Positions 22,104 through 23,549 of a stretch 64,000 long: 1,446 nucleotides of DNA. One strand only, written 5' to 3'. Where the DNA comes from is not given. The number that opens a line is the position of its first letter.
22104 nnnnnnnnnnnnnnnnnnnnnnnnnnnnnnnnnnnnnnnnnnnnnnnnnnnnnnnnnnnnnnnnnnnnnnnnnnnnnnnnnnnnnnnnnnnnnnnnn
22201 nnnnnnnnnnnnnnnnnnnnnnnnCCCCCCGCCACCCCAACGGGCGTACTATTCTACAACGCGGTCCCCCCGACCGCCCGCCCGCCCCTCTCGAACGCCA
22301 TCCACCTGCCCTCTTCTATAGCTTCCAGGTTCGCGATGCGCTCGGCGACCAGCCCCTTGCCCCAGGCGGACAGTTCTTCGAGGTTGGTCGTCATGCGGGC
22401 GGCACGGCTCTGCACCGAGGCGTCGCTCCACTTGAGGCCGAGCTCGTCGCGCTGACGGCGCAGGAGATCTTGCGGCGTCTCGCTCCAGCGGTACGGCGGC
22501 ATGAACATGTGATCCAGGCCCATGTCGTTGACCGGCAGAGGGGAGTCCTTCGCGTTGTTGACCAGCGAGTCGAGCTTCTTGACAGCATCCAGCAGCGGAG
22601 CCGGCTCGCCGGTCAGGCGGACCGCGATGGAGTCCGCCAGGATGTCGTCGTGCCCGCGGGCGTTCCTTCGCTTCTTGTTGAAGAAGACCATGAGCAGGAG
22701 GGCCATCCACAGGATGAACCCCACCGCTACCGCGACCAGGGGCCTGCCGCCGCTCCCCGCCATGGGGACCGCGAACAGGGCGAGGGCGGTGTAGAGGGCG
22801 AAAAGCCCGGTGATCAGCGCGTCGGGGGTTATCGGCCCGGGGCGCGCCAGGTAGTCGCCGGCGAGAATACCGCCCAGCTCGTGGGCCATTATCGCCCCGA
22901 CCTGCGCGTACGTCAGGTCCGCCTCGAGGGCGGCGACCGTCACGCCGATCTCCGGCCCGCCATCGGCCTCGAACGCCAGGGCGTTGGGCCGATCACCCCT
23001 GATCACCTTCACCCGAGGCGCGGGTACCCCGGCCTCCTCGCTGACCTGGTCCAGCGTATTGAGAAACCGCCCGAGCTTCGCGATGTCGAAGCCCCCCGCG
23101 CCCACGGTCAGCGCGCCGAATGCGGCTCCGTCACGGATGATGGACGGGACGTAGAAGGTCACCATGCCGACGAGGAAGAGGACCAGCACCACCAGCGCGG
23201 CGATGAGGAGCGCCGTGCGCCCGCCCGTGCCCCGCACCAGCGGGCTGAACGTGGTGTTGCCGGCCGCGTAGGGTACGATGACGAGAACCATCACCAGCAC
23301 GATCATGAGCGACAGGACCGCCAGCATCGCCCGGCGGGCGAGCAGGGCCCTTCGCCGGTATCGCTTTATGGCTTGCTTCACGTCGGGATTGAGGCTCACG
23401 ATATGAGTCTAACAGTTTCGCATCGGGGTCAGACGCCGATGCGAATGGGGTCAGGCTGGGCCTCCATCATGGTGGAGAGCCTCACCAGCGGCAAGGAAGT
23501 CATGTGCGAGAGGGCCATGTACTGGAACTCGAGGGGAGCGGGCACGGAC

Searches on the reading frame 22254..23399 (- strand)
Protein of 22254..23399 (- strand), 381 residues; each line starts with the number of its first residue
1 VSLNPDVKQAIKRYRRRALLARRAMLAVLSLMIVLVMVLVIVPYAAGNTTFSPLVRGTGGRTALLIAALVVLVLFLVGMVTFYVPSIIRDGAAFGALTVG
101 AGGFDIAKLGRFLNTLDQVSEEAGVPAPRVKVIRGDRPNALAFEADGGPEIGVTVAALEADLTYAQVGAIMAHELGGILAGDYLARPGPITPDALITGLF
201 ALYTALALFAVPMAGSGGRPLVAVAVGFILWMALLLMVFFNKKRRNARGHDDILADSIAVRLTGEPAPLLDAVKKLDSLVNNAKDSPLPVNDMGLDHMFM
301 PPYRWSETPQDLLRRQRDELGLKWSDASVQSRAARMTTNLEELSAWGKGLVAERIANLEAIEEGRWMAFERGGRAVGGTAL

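Call 6: search_protein_families(library=pfam, proteins=[window:22254-23399:-], max_evalue=1)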
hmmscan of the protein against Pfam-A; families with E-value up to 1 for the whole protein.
window:22254-23399:- (381 aa): 3 families
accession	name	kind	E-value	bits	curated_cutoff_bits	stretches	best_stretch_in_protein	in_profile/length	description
PF01435.24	Peptidase_M48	-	1.1e-06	29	20.3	1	116-276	11-164/186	Peptidase family M48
PF20990.2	DUF2207_C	-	0.33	11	33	1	9-82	120-185/247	Predicted membrane protein (DUF2207) C-terminal domain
PF25231.1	DUF7847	-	0.62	9.7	28.7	1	19-92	87-162/252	Domain of unknown function (DUF7847)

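Call 7: search_protein_families(library=ncbifam, proteins=[window:22254-23399:-], max_evalue=1)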
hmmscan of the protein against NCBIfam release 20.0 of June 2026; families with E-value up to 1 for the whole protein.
window:22254-23399:- (381 aa): 8 families
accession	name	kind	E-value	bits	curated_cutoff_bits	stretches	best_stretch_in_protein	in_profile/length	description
NF002826.0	PRK03001.1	equivalog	1.2e-10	41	369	1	104-283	62-233/285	zinc metalloprotease HtpX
NF002363.0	PRK01345.1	equivalog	1.3e-09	37.6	422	1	105-285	62-235/318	zinc metalloprotease HtpX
NF002669.0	PRK02391.1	equivalog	2.5e-07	30.1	341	1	96-282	63-245/298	zinc metalloprotease HtpX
NF003425.0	PRK04897.1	equivalog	2.3e-06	27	355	1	30-282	15-256/298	zinc metalloprotease HtpX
NF002322.0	PRK01265.1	equivalog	8.4e-05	22.2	275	1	34-179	13-152/325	zinc metalloprotease HtpX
NF003965.0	PRK05457.1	equivalog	0.00025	20.5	245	1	111-184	78-151/285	protease HtpX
NF002775.0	PRK02870.1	equivalog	0.0003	20.1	285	1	49-278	58-280/338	zinc metalloprotease HtpX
NF033218.1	anchor_AmaP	equivalog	0.13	12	55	1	23-80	6-66/166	alkaline shock response membrane anchor protein AmaP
